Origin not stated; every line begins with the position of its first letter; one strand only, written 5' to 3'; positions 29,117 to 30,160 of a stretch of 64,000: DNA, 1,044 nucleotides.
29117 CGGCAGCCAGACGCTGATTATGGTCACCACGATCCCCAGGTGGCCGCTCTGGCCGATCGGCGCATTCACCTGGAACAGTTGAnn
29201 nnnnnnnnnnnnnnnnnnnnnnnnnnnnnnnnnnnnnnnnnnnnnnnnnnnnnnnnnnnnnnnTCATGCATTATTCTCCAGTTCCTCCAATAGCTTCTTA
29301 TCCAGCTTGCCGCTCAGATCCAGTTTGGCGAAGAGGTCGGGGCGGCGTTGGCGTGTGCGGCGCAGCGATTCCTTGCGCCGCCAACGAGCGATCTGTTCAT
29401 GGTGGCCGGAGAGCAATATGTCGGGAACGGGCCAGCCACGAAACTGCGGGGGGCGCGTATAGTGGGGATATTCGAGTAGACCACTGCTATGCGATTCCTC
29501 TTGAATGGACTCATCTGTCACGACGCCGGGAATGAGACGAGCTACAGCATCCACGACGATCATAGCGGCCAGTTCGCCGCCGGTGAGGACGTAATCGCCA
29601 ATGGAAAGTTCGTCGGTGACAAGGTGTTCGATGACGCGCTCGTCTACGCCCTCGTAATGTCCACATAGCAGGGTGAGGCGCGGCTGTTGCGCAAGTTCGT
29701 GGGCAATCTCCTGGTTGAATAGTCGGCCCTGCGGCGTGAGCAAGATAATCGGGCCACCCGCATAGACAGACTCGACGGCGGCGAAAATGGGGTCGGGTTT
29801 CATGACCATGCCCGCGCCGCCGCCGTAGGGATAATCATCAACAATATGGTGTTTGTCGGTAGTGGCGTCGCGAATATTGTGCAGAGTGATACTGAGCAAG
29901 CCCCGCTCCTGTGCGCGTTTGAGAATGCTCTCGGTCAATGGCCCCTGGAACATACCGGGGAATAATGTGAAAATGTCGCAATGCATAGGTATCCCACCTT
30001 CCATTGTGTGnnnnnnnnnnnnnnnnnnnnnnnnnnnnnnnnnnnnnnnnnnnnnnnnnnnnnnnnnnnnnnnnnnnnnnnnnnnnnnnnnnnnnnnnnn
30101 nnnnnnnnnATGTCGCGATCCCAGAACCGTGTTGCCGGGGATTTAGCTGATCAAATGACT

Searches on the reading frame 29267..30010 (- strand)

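Call 57: search_protein_families(library=pfam, max_evalue=0.01, proteins=[window:29267-30010:-])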
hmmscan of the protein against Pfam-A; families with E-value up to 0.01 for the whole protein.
window:29267-30010:- (248 aa): 1 family
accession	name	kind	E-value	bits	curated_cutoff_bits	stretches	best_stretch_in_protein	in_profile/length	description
PF01746.26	tRNA_m1G_MT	-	1.3e-67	227.7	27.3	1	31-224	2-195/195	tRNA (Guanine-1)-methyltransferase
